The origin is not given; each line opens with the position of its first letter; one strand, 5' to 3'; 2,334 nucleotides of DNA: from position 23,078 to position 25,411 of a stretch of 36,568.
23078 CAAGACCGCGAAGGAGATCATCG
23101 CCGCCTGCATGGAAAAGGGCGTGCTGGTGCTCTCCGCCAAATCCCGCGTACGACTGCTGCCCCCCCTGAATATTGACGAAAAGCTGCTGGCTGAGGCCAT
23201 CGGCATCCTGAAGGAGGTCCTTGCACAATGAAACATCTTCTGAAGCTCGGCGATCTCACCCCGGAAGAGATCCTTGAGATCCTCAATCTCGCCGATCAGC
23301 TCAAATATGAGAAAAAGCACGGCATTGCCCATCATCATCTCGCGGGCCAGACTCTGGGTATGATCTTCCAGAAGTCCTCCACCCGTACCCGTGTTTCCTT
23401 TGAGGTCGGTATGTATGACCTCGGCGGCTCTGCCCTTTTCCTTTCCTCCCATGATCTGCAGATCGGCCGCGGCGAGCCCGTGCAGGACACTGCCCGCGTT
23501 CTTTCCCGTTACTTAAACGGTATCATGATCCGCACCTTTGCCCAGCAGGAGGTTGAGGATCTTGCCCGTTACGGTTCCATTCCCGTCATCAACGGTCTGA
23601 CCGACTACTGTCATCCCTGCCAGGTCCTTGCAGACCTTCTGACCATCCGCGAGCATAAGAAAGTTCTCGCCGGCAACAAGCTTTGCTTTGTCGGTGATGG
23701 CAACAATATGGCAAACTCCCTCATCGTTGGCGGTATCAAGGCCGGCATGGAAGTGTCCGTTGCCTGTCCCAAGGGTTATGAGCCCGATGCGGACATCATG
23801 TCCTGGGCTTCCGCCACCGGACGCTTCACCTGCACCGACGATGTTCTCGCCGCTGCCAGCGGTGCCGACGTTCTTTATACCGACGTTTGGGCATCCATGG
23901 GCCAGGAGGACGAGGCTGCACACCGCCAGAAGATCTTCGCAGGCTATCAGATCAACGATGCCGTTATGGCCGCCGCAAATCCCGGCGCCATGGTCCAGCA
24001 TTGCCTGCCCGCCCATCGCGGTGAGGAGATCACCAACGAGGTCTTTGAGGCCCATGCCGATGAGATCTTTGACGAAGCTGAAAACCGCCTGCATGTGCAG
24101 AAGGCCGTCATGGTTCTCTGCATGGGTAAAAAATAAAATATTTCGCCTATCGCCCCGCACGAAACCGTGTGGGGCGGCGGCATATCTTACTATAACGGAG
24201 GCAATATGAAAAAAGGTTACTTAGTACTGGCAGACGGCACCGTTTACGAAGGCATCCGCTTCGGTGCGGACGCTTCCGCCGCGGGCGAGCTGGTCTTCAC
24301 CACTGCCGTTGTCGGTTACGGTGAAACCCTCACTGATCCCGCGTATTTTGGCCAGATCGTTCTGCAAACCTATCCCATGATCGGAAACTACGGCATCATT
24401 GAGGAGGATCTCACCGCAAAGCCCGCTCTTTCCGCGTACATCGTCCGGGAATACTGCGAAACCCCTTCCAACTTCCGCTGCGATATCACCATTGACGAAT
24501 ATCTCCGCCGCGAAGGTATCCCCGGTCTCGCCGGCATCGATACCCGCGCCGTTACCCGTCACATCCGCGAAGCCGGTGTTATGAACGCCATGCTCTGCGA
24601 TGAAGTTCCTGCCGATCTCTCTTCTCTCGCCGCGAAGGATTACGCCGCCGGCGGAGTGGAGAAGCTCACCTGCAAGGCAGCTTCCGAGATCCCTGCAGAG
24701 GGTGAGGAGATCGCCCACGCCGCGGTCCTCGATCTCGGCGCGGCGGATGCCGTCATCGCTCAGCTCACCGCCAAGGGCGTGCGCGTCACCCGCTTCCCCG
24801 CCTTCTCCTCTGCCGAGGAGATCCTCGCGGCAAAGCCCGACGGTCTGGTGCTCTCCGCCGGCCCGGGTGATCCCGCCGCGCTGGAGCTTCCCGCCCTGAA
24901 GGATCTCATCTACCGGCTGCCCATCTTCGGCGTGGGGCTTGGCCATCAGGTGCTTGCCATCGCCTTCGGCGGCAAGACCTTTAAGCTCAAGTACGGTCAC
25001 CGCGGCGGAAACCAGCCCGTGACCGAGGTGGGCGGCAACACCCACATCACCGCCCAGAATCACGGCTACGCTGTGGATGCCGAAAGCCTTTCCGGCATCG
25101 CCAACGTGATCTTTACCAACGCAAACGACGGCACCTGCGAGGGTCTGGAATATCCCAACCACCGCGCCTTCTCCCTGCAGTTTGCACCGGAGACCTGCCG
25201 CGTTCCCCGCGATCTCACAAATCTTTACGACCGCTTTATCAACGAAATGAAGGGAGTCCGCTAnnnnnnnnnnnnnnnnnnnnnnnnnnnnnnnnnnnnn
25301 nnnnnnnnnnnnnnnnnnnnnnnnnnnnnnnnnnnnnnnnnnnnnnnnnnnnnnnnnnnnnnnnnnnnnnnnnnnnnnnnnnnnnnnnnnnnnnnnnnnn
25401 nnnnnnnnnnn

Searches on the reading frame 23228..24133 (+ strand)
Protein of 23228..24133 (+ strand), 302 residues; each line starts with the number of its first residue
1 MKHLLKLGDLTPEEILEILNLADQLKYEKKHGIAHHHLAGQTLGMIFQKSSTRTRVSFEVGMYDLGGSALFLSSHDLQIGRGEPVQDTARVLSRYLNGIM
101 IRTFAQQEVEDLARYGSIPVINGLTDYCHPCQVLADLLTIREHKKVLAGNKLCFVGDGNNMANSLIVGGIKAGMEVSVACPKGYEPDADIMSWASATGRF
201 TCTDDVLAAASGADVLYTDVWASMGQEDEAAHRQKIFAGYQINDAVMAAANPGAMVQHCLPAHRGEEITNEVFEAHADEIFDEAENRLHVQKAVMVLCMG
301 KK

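Call 7: search_protein_families(library=ncbifam, proteins=[window:23228-24133:+], max_evalue=0.00001)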
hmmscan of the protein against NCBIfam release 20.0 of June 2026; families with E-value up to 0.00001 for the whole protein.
window:23228-24133:+ (302 aa): 16 families
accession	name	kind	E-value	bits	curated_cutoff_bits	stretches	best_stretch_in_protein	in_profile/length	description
NF001986.0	PRK00779.1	subfamily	5e-132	439.7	306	1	1-301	5-306/307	ornithine carbamoyltransferase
TIGR00658.1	orni_carb_tr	equivalog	2.4e-125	417.8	280.85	1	2-299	1-303/304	ornithine carbamoyltransferase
TIGR04384.1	putr_carbamoyl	exception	6.8e-88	294.9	500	1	4-299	2-307/330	putrescine carbamoyltransferase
NF011380.0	PRK14805.1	equivalog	8.3e-87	291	421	1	1-299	1-300/302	ornithine carbamoyltransferase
NF003286.0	PRK04284.1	subfamily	6.6e-84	281.8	515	2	2-266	7-280/332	ornithine carbamoyltransferase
NF009213.0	PRK12562.1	subfamily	9.3e-73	245.5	559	2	2-267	7-282/334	ornithine carbamoyltransferase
NF002470.0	PRK01713.1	equivalog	2e-67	228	545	1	2-264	8-279/334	ornithine carbamoyltransferase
NF011379.0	PRK14804.1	equivalog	1.9e-51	175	373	1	1-296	6-306/311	ornithine carbamoyltransferase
NF003384.0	PRK04523.1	equivalog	2.3e-48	165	288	1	1-298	3-332/336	N-acetylornithine carbamoyltransferase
NF002032.1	PRK00856.1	equivalog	2.1e-43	148.6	263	1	2-298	1-296/297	aspartate carbamoyltransferase catalytic subunit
TIGR00670.1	asp_carb_tr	equivalog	7.4e-41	140.2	236.95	1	2-299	1-303/304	aspartate carbamoyltransferase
NF008853.0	PRK11891.1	equivalog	1.4e-27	96.4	560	1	2-300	89-399/430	aspartate carbamoyltransferase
NF006046.0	PRK08192.1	equivalog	9.7e-26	90.8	512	1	2-300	7-318/339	aspartate carbamoyltransferase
NF010387.0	PRK13814.1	equivalog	5.3e-17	61.7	660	1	3-298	7-302/310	aspartate carbamoyltransferase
NF005538.0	PRK07200.1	equivalog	7.1e-17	61.5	453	1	7-224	27-275/396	knotted carbamoyltransferase YgeW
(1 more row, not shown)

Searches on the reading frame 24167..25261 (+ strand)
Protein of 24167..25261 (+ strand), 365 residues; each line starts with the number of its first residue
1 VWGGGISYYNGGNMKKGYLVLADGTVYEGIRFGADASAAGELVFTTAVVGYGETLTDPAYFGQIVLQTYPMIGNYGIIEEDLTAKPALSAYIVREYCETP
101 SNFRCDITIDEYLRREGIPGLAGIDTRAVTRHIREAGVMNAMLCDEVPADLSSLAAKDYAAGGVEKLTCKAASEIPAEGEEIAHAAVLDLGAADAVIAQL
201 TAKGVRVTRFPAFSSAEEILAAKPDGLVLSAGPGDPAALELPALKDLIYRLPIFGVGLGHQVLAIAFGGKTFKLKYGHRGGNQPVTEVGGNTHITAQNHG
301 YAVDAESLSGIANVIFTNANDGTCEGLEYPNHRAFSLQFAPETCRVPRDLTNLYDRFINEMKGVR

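Call 7: search_protein_families(library=ncbifam, proteins=[window:24167-25261:+], max_evalue=0.00001)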
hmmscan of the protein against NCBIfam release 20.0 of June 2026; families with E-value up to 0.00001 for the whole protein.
window:24167-25261:+ (365 aa): 14 families
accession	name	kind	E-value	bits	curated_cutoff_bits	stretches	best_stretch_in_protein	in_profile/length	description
NF009475.0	PRK12838.1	equivalog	5e-109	364.5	221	1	16-362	2-354/359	carbamoyl phosphate synthase small subunit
TIGR01368.1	CPSaseIIsmall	equivalog_domain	1.6e-104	349.8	307.35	1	18-362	2-360/361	glutamine-hydrolyzing carbamoyl-phosphate synthase small subunit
NF011201.0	PRK14607.1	equivalog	1.1e-15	57.3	670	1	196-344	18-173/534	bifunctional anthranilate synthase component II/anthranilate phosphoribosyltransferase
NF010081.0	PRK13566.1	equivalog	4.4e-12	45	645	1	202-343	550-700/729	anthranilate synthase component I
TIGR00566.1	trpG_papA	subfamily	2.6e-11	43.6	121.05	1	204-345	25-178/192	glutamine amidotransferase of anthranilate synthase or aminodeoxychorismate synthase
TIGR00888.1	guaA_Nterm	equivalog_domain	1.5e-10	40.8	172.15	1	199-359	17-182/188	glutamine-hydrolyzing GMP synthase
TIGR01815.1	TrpE-clade3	equivalog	1.3e-09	36.6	739.15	1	202-291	538-629/717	anthranilate synthase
NF006462.0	PRK08857.1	equivalog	1.7e-09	37.6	345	1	217-345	37-178/193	aminodeoxychorismate/anthranilate synthase component II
NF005946.0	PRK08007.1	equivalog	1.7e-09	37.5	332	1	205-313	26-142/187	aminodeoxychorismate synthase component 2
NF005799.0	PRK07649.1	equivalog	2.2e-09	37.1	327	1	217-344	37-172/195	aminodeoxychorismate/anthranilate synthase component II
NF004169.0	PRK05637.1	equivalog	2.8e-09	36.9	332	1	200-278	22-102/210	anthranilate synthase component II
NF005271.0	PRK06774.1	equivalog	1e-08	34.8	340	1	217-344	37-176/191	aminodeoxychorismate synthase component II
NF001975.0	PRK00758.1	equivalog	1.7e-07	31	198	1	205-343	26-165/185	GMP synthase subunit A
NF005849.0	PRK07765.1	equivalog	2.3e-07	30.3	308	1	216-343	39-175/219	aminodeoxychorismate/anthranilate synthase component II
